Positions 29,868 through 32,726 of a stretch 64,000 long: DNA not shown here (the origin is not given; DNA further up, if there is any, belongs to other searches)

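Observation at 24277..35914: A glycyl-radical enzyme embedded in a GlpP / glycerol-3-phosphate regulon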

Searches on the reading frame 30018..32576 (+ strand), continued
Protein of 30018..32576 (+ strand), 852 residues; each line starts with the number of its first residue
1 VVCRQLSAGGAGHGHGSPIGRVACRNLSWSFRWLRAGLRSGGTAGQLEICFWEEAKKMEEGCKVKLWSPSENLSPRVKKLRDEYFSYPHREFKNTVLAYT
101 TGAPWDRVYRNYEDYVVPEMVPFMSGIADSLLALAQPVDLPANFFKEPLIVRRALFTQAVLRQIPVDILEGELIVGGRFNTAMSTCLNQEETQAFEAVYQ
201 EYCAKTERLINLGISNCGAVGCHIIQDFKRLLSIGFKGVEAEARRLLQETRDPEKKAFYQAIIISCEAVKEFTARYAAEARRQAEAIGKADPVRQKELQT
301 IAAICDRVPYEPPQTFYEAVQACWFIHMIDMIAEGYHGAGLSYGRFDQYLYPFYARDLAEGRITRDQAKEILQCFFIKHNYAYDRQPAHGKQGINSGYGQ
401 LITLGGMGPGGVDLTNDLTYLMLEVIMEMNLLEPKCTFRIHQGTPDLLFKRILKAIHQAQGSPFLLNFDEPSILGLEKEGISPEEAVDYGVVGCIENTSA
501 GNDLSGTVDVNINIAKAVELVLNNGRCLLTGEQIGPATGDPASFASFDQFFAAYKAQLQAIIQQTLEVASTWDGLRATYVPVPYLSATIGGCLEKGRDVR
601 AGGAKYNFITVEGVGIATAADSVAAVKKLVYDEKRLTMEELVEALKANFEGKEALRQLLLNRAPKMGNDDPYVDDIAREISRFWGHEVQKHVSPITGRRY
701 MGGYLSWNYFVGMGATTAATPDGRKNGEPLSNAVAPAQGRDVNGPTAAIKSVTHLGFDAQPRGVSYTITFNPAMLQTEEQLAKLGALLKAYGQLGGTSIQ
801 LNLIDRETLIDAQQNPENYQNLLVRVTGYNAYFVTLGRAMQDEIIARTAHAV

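Call 59: find_related_loci(query=A1, collection=metagenome_contigs, flank=10000)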
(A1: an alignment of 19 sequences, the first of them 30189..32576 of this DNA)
Query A1 (795 aa) in metagenome_contigs; peptide patterns used: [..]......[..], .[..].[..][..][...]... (x = any residue, [..] = any of these).
600 stretches matched a pattern (row limit reached: there are more); 549 encode a relative of the query (tblastn E <= 1e-3); the best 80 are kept; 80 distinct loci.
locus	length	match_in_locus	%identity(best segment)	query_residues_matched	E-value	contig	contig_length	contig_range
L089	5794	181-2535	63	8-794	0e+0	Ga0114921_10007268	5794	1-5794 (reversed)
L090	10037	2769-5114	57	8-791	0e+0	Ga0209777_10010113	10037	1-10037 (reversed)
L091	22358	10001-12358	57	8-795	0e+0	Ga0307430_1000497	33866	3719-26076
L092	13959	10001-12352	57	8-793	0e+0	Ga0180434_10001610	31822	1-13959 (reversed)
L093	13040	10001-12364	56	9-795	0e+0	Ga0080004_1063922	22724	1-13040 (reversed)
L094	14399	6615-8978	56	9-795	0e+0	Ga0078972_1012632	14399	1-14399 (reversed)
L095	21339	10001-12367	55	8-795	0e+0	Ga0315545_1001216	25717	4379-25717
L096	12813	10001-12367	55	8-795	0e+0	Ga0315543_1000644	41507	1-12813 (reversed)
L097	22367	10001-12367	54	8-795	0e+0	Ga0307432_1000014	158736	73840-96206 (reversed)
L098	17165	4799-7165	56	8-795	0e+0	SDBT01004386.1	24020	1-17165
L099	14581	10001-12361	55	9-795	0e+0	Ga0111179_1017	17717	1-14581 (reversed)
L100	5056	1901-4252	56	9-793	0e+0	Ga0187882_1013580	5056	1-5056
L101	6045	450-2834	55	3-793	0e+0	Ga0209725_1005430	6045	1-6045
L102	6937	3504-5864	55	9-795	0e+0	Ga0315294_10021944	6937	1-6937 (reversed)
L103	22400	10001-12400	55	1-795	0e+0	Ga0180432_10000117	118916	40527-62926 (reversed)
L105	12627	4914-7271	54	6-791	0e+0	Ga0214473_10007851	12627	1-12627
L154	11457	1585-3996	52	7-793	0e+0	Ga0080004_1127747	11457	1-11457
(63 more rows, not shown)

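Call 74: search_protein_families(library=ncbifam, proteins=[L154:9683-11182:+, L105:1021-2511:-, L097:8255-9778:-, L087:759-2270:+, L031:5666-7231:-, L087:9148-10662:-, L087:11483-12559:-, L154:5751-7283:+, L097:6780-8252:-, L154:7273-9624:+], max_evalue=1e-20)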
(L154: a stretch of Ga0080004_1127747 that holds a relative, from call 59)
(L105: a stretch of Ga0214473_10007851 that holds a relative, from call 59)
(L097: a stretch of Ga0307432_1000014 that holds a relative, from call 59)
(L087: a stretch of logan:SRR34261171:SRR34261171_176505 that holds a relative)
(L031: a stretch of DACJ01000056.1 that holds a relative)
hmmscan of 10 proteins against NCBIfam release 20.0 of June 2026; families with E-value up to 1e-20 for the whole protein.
L154:9683-11182:+ (499 aa): 7 families
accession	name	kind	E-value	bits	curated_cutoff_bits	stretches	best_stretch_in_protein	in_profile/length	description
NF000756.0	PRK00047.1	subfamily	4.2e-228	757.7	498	1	2-497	4-498/502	glycerol kinase GlpK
TIGR01311.1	glycerol_kin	equivalog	1.4e-216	719.7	590.35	1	4-496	2-496/496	glycerol kinase GlpK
TIGR01312.1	XylB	equivalog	5.2e-61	206.6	380.25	1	7-470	2-458/481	xylulokinase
TIGR01314.1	gntK_FGGY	equivalog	1.4e-32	112.9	648.55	1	4-473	1-472/505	gluconokinase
NF008187.0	PRK10939.1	equivalog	1.2e-30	106.7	528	1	2-491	3-501/521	autoinducer-2 kinase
NF011601.0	PRK15027.1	equivalog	4.3e-28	98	912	1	7-461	4-446/484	xylulokinase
TIGR02628.1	fuculo_kin_coli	equivalog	2.1e-26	92.9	470.9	1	5-462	3-453/465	L-fuculokinase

L105:1021-2511:- (496 aa): 8 families
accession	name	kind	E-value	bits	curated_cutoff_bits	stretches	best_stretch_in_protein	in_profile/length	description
NF000756.0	PRK00047.1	subfamily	2.8e-236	784.7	498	1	3-495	4-499/502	glycerol kinase GlpK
TIGR01311.1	glycerol_kin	equivalog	2.2e-216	719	590.35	1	4-493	1-496/496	glycerol kinase GlpK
TIGR01312.1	XylB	equivalog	9.7e-59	199.2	380.25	1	8-465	2-456/481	xylulokinase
TIGR01314.1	gntK_FGGY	equivalog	5.6e-38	130.7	648.55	1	5-457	1-459/505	gluconokinase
TIGR02628.1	fuculo_kin_coli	equivalog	8.6e-31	107.4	470.9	1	6-456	3-450/465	L-fuculokinase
NF011601.0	PRK15027.1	equivalog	4.6e-30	104.5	912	1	7-484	3-469/484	xylulokinase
NF008187.0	PRK10939.1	equivalog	6.3e-30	104.3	528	0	3-317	3-316/521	autoinducer-2 kinase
TIGR01315.1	5C_CHO_kinase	subfamily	2.9e-25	89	408.7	0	309-491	354-538/541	FGGY family pentulose kinase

L097:8255-9778:- (507 aa): 9 families
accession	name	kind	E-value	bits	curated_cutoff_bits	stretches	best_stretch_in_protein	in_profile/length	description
NF000756.0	PRK00047.1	subfamily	2e-237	788.4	498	1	2-506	2-500/502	glycerol kinase GlpK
TIGR01311.1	glycerol_kin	equivalog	5.8e-223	740.7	590.35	1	5-503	1-496/496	glycerol kinase GlpK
TIGR01312.1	XylB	equivalog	1.7e-65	221.5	380.25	1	10-484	3-466/481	xylulokinase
NF011601.0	PRK15027.1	equivalog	1.6e-36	125.8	912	1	9-483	4-461/484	xylulokinase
TIGR01314.1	gntK_FGGY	equivalog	2.8e-36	125.1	648.55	1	6-483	1-475/505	gluconokinase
NF008187.0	PRK10939.1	equivalog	3.6e-33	115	528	1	4-495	3-498/521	autoinducer-2 kinase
TIGR01315.1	5C_CHO_kinase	subfamily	7.6e-28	97.5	408.7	0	321-484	356-519/541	FGGY family pentulose kinase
NF003154.0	PRK04123.1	equivalog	1.7e-22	79.9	428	0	354-483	388-519/554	ribulokinase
TIGR02628.1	fuculo_kin_coli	equivalog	2.1e-21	76.4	470.9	1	9-476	5-460/465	L-fuculokinase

L087:759-2270:+ (503 aa): 8 families
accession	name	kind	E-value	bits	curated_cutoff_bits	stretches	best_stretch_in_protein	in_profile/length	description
NF000756.0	PRK00047.1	subfamily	3.6e-230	764.5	498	1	3-502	5-498/502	glycerol kinase GlpK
TIGR01311.1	glycerol_kin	equivalog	1.7e-216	719.4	590.35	1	3-501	1-496/496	glycerol kinase GlpK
TIGR01312.1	XylB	equivalog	7.8e-57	192.9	380.25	1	8-492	3-477/481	xylulokinase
TIGR01314.1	gntK_FGGY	equivalog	3.4e-39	134.7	648.55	1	4-490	1-481/505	gluconokinase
NF008187.0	PRK10939.1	equivalog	8e-34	117.1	528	1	2-497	3-502/521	autoinducer-2 kinase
TIGR02628.1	fuculo_kin_coli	equivalog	1.2e-27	97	470.9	1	7-471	5-457/465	L-fuculokinase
TIGR01315.1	5C_CHO_kinase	subfamily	4.3e-27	95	408.7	0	318-474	355-511/541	FGGY family pentulose kinase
NF011601.0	PRK15027.1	equivalog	2.2e-23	82.4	912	1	7-478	4-458/484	xylulokinase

L031:5666-7231:- (521 aa): 7 families
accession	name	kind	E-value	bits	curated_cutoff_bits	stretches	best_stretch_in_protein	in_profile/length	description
NF000756.0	PRK00047.1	subfamily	1.5e-182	607.4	498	2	135-520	111-498/502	glycerol kinase GlpK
TIGR01311.1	glycerol_kin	equivalog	7.5e-168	558.9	590.35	1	5-519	1-496/496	glycerol kinase GlpK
TIGR01312.1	XylB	equivalog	2.4e-54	184.7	380.25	1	147-510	115-477/481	xylulokinase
TIGR01314.1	gntK_FGGY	equivalog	3.9e-31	108.1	648.55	1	140-498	109-474/505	gluconokinase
NF011601.0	PRK15027.1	equivalog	1.2e-28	99.7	912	0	10-114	5-108/484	xylulokinase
TIGR01315.1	5C_CHO_kinase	subfamily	9.4e-25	87.3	408.7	0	337-500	356-519/541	FGGY family pentulose kinase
TIGR02628.1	fuculo_kin_coli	equivalog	9.4e-21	74.3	470.9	0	7-120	3-117/465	L-fuculokinase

L087:9148-10662:- (504 aa): 8 families
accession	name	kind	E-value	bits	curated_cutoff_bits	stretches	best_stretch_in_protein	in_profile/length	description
NF000756.0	PRK00047.1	subfamily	3.6e-165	550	498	1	10-497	2-494/502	glycerol kinase GlpK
TIGR01311.1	glycerol_kin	equivalog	3.3e-155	517.2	590.35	1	13-496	1-492/496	glycerol kinase GlpK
TIGR01312.1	XylB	equivalog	1.1e-58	199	380.25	1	18-472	3-456/481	xylulokinase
NF008187.0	PRK10939.1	equivalog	8.1e-30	103.9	528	1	11-495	2-501/521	autoinducer-2 kinase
TIGR01314.1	gntK_FGGY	equivalog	2.5e-28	98.9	648.55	1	14-476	1-471/505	gluconokinase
NF011601.0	PRK15027.1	equivalog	2.7e-24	85.4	912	1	17-456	4-437/484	xylulokinase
TIGR02628.1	fuculo_kin_coli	equivalog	1.2e-21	77.3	470.9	1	15-476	3-464/465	L-fuculokinase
TIGR01315.1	5C_CHO_kinase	subfamily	2.1e-21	76.3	408.7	0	315-488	353-528/541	FGGY family pentulose kinase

L087:11483-12559:- (358 aa): 5 families
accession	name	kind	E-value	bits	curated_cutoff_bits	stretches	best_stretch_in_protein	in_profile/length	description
NF006941.0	PRK09423.1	subfamily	1.1e-139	465.3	336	1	2-355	6-363/367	glycerol dehydrogenase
NF053832.1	GlycoaldRedHalo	equivalog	1.6e-122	409.2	550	1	3-352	7-360/363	glycolaldehyde reductase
NF047954.1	PrpdilGlycDhGldA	equivalog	2.7e-117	392.1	700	1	3-354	7-362/365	bifunctional L-1,2-propanediol dehydrogenase/glycerol dehydrogenase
NF007880.0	PRK10586.1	equivalog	2.4e-38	132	429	1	3-314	11-320/362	oxidoreductase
NF002022.0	PRK00843.1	equivalog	1.3e-25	90.2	413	1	4-315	11-312/350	NAD(P)-dependent glycerol-1-phosphate dehydrogenase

L154:5751-7283:+ (510 aa): 4 families
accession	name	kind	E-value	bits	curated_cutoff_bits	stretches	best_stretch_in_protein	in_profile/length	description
TIGR03377.1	glycerol3P_GlpA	equivalog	2.1e-142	475.4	552.8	2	13-381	1-368/530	anaerobic glycerol-3-phosphate dehydrogenase subunit GlpA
NF008313.0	PRK11101.1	equivalog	4.6e-114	382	425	1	12-381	9-379/548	anaerobic glycerol-3-phosphate dehydrogenase subunit A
NF008899.0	PRK12266.1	equivalog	4.7e-27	94.6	360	1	11-387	6-392/508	glycerol-3-phosphate dehydrogenase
NF009906.0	PRK13369.1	equivalog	6.1e-26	91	352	1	12-388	7-392/502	glycerol-3-phosphate dehydrogenase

L097:6780-8252:- (490 aa): 5 families
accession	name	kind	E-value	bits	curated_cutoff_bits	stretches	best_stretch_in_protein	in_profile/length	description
NF033460.1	glycerol3P_ox_II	equivalog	1.8e-92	310.3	460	1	3-362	2-361/361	type 2 glycerol-3-phosphate oxidase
NF008726.1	PRK11728.1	equivalog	7.1e-56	189.7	299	1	4-280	2-279/389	L-2-hydroxyglutarate oxidase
TIGR03377.1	glycerol3P_GlpA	equivalog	5.4e-46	157.2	552.8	1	4-320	1-307/530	anaerobic glycerol-3-phosphate dehydrogenase subunit GlpA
NF008313.0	PRK11101.1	equivalog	2.4e-37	128.8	425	1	2-320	8-318/548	anaerobic glycerol-3-phosphate dehydrogenase subunit A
TIGR02352.1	thiamin_ThiO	equivalog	1.1e-31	110.3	250.8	1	5-363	1-349/351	glycine oxidase ThiO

L154:7273-9624:+ (783 aa): 2 families
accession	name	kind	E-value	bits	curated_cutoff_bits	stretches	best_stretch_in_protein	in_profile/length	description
NF008369.0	PRK11168.1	equivalog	5.2e-37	127.7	278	1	536-778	165-400/401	anaerobic glycerol-3-phosphate dehydrogenase subunit C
NF003725.0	PRK05329.2-4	equivalog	8.1e-23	81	345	0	81-287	117-320/429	glycerol-3-phosphate dehydrogenase subunit GlpB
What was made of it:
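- On Glycerol kinase GlpK: The kinases beside the GRE in L154, L105, L097 and L087 score 719-741 bits (call 74).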
